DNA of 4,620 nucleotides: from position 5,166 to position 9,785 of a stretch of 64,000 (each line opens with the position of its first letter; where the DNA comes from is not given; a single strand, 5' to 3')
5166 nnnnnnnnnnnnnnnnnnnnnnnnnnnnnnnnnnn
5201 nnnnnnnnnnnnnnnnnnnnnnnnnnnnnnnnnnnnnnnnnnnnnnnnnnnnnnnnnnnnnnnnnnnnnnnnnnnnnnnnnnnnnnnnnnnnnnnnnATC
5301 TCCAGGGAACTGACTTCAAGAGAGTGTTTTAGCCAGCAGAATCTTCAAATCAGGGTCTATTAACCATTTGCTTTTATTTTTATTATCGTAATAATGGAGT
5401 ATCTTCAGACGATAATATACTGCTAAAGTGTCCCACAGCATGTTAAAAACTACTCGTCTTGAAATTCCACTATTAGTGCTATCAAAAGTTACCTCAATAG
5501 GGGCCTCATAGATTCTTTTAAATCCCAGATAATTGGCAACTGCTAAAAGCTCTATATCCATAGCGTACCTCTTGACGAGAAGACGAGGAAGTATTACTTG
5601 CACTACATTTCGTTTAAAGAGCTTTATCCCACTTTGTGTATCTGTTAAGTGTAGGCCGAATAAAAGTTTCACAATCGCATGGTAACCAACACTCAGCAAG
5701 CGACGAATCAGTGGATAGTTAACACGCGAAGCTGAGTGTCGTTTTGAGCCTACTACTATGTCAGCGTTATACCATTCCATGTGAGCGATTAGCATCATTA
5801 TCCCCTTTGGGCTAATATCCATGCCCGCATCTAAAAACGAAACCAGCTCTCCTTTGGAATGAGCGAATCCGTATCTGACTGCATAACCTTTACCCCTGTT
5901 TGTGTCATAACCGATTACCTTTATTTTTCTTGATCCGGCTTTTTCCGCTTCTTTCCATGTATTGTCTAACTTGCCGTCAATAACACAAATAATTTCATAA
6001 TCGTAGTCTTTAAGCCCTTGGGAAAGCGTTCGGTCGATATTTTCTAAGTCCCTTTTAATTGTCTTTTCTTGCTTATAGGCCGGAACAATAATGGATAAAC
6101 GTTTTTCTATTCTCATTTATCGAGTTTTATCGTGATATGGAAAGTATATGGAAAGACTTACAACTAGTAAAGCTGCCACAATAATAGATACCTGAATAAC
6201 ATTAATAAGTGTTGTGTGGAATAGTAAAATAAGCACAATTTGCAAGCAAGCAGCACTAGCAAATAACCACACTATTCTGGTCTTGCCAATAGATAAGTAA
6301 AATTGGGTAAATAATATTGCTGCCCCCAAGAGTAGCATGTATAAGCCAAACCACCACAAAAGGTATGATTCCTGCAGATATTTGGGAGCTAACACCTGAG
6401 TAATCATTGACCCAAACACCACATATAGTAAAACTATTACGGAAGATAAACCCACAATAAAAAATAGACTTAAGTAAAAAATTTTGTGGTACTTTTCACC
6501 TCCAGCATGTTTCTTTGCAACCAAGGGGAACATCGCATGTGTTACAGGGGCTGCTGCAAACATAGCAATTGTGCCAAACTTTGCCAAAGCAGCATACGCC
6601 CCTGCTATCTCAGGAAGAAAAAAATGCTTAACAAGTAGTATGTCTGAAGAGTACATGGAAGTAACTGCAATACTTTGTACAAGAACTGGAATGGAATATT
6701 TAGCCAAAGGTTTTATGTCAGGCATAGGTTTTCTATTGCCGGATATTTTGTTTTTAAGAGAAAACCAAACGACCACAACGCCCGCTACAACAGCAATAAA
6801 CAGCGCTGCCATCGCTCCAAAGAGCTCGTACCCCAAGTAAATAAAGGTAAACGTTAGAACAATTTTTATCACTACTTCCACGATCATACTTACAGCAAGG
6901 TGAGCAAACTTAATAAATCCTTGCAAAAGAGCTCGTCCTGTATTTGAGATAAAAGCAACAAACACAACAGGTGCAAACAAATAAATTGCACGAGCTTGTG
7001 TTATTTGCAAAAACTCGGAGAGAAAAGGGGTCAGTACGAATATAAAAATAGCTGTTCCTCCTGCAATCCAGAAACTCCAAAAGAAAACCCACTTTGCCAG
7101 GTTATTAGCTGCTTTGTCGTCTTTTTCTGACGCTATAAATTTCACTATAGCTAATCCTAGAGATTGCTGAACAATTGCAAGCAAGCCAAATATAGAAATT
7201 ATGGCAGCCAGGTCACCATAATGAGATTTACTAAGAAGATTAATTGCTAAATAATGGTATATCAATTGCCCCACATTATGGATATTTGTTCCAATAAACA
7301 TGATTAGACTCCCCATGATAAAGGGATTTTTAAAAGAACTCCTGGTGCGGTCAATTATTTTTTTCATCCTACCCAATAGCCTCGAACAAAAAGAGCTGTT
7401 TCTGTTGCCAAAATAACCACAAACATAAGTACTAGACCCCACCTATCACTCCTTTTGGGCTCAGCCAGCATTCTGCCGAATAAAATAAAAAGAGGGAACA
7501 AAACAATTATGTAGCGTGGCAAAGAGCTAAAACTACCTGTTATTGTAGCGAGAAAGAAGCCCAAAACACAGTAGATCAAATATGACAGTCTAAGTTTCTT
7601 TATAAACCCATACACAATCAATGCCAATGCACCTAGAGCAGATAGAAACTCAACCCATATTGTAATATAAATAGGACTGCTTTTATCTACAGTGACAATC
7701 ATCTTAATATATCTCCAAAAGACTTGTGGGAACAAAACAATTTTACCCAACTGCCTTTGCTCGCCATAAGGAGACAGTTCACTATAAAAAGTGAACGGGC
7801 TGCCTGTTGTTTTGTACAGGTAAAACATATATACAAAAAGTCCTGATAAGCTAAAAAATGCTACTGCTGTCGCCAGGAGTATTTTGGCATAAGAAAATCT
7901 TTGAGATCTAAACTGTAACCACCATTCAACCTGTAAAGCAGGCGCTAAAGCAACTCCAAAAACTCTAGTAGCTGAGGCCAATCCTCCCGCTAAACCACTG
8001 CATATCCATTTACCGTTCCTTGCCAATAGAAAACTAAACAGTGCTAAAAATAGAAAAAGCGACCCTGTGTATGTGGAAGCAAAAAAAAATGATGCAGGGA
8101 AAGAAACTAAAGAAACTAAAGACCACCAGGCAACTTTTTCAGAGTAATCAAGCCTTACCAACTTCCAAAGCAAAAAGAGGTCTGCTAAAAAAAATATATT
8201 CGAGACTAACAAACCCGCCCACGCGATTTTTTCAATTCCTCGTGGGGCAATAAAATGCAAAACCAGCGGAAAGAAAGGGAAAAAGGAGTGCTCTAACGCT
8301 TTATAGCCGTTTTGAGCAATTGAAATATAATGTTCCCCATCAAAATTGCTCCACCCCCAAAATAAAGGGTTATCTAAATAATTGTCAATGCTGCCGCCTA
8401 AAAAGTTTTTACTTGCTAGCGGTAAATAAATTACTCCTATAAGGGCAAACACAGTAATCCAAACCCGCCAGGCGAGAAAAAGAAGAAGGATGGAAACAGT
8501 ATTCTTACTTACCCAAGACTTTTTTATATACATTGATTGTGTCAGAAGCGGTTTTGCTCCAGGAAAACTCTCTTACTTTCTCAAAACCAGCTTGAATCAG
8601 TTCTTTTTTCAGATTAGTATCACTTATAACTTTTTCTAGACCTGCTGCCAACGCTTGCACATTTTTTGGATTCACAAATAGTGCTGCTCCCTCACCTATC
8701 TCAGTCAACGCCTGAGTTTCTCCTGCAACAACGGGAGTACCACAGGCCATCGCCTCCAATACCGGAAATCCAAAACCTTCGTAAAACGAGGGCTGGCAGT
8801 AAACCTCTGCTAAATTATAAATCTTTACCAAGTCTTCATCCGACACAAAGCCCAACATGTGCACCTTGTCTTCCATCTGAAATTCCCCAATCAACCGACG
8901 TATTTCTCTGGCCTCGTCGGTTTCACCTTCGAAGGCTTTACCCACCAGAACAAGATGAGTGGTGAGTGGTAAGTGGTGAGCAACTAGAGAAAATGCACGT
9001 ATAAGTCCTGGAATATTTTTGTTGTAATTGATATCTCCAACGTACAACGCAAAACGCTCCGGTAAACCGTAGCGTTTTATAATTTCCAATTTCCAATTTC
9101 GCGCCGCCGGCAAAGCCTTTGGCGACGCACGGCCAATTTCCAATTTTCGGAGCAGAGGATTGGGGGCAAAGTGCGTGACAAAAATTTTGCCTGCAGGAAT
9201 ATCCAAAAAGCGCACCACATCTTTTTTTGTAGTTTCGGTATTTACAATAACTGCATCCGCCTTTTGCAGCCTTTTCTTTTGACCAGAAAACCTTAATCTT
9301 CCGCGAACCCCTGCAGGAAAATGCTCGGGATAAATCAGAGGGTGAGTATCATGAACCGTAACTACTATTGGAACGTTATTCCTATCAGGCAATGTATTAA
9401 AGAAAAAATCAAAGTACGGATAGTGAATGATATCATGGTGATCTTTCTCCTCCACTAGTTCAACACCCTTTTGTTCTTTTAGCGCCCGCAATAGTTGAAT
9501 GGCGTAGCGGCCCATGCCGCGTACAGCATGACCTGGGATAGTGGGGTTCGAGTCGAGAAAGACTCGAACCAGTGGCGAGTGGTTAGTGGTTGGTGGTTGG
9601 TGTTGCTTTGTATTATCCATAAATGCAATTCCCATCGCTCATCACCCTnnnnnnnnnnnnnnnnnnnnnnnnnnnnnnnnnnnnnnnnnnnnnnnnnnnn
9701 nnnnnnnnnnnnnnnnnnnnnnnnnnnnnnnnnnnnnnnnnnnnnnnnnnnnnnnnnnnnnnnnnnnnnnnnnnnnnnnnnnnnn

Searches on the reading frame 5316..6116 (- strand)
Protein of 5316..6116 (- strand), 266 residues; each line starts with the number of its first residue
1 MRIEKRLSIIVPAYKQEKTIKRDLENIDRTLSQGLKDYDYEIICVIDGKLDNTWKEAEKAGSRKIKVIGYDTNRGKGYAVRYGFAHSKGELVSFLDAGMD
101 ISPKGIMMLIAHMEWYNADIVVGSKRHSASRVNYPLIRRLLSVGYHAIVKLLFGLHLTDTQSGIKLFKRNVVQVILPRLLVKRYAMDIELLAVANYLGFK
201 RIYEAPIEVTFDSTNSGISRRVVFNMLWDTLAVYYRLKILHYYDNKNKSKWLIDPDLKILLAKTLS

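Call 14: search_protein_families(library=pfam, proteins=[window:5316-6116:-], max_evalue=0.001)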
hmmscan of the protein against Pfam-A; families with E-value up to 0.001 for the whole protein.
window:5316-6116:- (266 aa): 1 family
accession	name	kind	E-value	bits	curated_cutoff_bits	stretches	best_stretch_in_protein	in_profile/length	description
PF00535.33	Glycos_transf_2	-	6.8e-23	81.9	23.3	1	8-174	1-166/168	Glycosyl transferase family 2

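Call 90: search_protein_families(library=ncbifam, proteins=[window:5316-6116:-], max_evalue=0.0001)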
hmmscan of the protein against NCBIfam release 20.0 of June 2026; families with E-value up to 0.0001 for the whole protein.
window:5316-6116:- (266 aa): 14 families
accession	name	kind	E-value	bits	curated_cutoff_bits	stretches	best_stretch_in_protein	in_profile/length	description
NF047588.1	GlcsyltransPgfSStrep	equivalog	1.9e-16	60.1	500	1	6-178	2-170/308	glycosyltransferase PgfS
NF058614.1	PPMAGASynPpgS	equivalog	3.2e-14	52.9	370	1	9-213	4-200/226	polyprenyl-phospho-N-acetylgalactosaminyl synthase PpgS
NF007986.1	PRK10714.1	equivalog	2.3e-11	43.3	529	1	5-176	6-173/316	undecaprenyl-phosphate 4-deoxy-4-formamido-L-arabinose transferase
TIGR03937.1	PgaC_IcaA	equivalog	6.5e-11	41.8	422.3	1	5-115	45-152/407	poly-beta-1,6-N-acetyl-D-glucosamine synthase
NF041875.1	EPS_EpsD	equivalog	5.1e-10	39.3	370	1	7-135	1-126/325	exopolysaccharide biosynthesis glycosyltransferase EpsD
TIGR04182.1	glyco_TIGR04182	equivalog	6.9e-10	38.8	325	1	8-175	3-159/293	S-layer glycoprotein N-glycosyltransferase AglJ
NF010496.0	PRK13915.1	equivalog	9.1e-10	38.1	262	1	4-110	30-139/307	glucosyl-3-phosphoglycerate synthase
TIGR04283.1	glyco_like_mftF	equivalog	1e-07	31.8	182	1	7-104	1-88/221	TIGR04283 family arsenosugar biosynthesis glycosyltransferase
NF007482.0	PRK10073.1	equivalog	1e-07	31.3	423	1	3-112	4-109/334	glycosyltransferase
NF041391.1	DPhHxTase_Halo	equivalog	1.5e-07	30.7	375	1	13-176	3-154/213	dolichyl-phosphate hexose transferase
NF047683.1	TeichurnBiosyTuaG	equivalog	1.9e-07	31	400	1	3-99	4-97/252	teichuronic acid biosynthesis protein TuaG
TIGR03965.1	mycofact_glyco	equivalog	4.5e-07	29.1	280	1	6-113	75-179/467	mycofactocin biosynthesis glycosyltransferase MftF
NF041865.1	EpsU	equivalog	5.3e-06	25.7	700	1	5-101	39-135/394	exopolysaccharide biosynthesis GT2 family glycosyltransferase EpsU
NF041394.1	GtaseAglG_Halo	equivalog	9.9e-05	21.7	440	0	7-123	3-116/304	glucosyl-dolichyl phosphate glucuronosyltransferase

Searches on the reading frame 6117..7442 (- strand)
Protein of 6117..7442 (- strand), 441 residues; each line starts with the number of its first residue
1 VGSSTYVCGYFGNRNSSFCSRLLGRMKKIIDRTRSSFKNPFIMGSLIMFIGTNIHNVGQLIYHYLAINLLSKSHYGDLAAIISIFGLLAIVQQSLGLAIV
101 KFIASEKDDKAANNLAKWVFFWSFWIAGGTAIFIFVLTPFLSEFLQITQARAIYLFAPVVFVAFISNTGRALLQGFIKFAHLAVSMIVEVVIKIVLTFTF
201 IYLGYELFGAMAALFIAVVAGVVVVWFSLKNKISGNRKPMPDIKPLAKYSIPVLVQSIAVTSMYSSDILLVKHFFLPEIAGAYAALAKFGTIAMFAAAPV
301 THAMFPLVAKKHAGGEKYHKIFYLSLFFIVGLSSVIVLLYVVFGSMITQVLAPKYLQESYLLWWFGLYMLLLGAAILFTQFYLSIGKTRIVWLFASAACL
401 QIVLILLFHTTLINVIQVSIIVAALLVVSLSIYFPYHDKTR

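Call 14: search_protein_families(library=pfam, proteins=[window:6117-7442:-], max_evalue=0.001)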
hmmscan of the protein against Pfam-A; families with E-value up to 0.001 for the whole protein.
window:6117-7442:- (441 aa): 1 family
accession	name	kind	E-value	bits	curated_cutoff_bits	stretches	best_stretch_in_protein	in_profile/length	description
PF01943.22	Polysacc_synt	-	1.6e-21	77.4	28.2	1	45-310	5-272/274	Polysaccharide biosynthesis protein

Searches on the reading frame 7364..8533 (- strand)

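Call 14: search_protein_families(library=pfam, proteins=[window:7364-8533:-], max_evalue=0.001)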
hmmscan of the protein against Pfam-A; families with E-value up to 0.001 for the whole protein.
window:7364-8533:- (389 aa): 2 families
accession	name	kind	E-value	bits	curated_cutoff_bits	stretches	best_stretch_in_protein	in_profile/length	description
PF11992.13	TgpA_N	-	7.2e-05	22.4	30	1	199-373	28-164/333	TgpA N-terminal domain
PF04188.19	Mannosyl_trans2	-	0.00072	19.4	22.4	1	46-206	44-215/443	Mannosyltransferase (PIG-V)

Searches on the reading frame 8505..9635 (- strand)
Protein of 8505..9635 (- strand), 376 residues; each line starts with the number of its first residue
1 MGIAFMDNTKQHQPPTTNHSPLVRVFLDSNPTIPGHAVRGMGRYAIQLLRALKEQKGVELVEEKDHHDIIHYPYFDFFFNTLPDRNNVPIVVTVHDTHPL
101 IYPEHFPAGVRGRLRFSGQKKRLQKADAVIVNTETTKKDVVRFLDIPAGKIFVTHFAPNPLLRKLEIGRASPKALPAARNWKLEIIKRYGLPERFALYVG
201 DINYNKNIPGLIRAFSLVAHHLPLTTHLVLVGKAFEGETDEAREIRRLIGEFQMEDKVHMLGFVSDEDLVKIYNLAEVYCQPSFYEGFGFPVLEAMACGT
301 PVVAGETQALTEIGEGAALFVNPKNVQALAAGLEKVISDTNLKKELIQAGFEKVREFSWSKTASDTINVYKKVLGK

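Call 14: search_protein_families(library=pfam, proteins=[window:8505-9635:-], max_evalue=0.001)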
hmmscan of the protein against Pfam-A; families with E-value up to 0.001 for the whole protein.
window:8505-9635:- (376 aa): 6 families
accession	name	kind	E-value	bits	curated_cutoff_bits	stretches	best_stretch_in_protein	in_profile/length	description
PF00534.26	Glycos_transf_1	-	3.5e-35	121.5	26.4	1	193-351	15-170/172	Glycosyl transferases group 1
PF13692.12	Glyco_trans_1_4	-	6.8e-28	98.1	27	1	196-339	4-142/142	Glycosyl transferases group 1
PF13439.12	Glyco_transf_4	-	2.5e-12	47.6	28.5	1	40-154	56-162/170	Glycosyltransferase Family 4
PF20706.3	GT4-conflict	-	4.5e-09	36.2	26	1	199-307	203-313/385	Family 4 Glycosyltransferase in conflict systems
PF13579.12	Glyco_trans_4_4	-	1e-08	36.1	29.7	1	25-154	40-155/158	Glycosyl transferase 4-like domain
PF13524.12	Glyco_trans_1_2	-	4.4e-07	30.4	25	1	248-363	19-139/144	Glycosyl transferase-like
